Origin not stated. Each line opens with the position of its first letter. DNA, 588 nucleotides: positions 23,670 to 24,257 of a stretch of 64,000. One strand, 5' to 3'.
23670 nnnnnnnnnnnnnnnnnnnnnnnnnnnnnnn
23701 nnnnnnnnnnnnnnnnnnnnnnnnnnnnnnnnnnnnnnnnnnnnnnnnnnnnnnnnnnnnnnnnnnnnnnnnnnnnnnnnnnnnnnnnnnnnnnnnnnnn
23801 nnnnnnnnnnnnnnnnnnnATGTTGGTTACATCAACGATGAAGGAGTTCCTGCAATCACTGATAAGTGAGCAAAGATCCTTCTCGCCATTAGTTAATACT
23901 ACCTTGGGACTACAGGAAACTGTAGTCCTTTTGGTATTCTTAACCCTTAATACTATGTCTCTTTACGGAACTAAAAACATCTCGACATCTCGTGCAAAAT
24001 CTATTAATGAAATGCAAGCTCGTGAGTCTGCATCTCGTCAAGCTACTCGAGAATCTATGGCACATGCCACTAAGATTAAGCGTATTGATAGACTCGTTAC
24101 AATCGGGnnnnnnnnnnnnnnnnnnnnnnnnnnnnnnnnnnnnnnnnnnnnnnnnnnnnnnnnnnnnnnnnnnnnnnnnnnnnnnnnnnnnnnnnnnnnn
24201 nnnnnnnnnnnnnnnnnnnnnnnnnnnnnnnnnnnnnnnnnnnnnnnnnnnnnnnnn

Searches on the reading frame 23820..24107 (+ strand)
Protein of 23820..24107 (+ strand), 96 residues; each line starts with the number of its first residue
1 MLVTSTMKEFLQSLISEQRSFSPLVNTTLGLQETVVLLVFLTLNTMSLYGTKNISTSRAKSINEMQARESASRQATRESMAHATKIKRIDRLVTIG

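Call 19: search_protein_families(library=pfam, max_evalue=0.01, proteins=[window:23820-24107:+])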
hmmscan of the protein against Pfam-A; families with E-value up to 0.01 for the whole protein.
seq(96 aa): 0 families

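Call 20: find_encoding_contigs(protein=window:23820-24107:+, flank=10000, max_places=10)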
Protein seq(96 aa) (96 aa): 1 contig read that carries it; 1 place shown.
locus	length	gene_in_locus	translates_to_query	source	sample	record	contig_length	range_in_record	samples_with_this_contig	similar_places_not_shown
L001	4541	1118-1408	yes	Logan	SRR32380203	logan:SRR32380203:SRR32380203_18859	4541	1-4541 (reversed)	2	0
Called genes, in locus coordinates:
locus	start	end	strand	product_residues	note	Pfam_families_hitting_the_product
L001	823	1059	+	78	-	-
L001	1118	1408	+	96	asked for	-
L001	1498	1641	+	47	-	-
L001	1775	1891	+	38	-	-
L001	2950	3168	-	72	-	-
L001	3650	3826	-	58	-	PF07463:NUMOD4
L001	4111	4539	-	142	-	?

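Call 30: find_homologous_proteins(query=window:23820-24107:+, max_evalue=0.01)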
Query seq(96 aa) (96 aa): 4 proteins with E <= 0.01 among 6 candidates.
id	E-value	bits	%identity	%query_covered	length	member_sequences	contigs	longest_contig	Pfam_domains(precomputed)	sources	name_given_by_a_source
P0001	4.1e-49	181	98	100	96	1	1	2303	-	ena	-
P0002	1.8e-30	122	75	100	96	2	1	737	-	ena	-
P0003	2.7e-21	93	80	64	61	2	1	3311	-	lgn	-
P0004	3.6e-20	89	77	64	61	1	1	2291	-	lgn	-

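Call 31: find_encoding_contigs(protein=P0001, flank=10000)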
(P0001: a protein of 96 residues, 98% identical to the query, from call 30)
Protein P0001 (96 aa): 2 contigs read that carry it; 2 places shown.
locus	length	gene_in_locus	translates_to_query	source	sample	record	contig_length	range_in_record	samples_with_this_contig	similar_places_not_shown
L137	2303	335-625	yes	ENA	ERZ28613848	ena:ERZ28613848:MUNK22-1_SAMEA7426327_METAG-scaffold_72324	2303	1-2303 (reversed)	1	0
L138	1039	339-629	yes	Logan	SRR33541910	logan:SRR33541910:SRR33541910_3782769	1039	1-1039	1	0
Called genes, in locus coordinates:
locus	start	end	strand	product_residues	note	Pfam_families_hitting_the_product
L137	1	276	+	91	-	?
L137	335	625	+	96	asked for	-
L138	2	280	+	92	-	?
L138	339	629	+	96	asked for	-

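Call 32: find_encoding_contigs(protein=P0003, flank=10000)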
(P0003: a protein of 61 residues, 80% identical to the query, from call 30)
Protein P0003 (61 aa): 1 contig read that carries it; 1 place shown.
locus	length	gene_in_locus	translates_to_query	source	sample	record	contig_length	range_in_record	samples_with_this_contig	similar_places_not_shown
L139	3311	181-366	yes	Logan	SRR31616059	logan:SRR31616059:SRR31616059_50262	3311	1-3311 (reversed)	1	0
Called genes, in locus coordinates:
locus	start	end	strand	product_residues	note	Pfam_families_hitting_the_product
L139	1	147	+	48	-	?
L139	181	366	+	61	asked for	-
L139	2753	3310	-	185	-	?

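Call 33: find_encoding_contigs(protein=P0004, flank=10000)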
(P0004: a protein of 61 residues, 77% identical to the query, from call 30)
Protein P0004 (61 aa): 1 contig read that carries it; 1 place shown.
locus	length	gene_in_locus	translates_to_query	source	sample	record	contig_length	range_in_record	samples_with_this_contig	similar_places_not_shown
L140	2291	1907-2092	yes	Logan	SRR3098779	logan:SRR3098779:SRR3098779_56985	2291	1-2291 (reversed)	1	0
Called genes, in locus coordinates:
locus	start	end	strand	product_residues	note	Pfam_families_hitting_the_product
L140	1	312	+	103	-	?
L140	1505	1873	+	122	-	-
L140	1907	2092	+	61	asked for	-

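Call 34: find_encoding_contigs(protein=P0002, flank=10000)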
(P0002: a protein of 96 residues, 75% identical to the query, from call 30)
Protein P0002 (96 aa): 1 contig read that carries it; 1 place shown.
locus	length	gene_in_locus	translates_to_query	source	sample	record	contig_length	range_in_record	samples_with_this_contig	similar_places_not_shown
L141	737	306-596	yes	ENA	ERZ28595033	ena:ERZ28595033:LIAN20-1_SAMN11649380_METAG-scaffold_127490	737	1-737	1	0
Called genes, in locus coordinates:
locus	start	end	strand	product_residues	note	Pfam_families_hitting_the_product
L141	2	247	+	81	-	?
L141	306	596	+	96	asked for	-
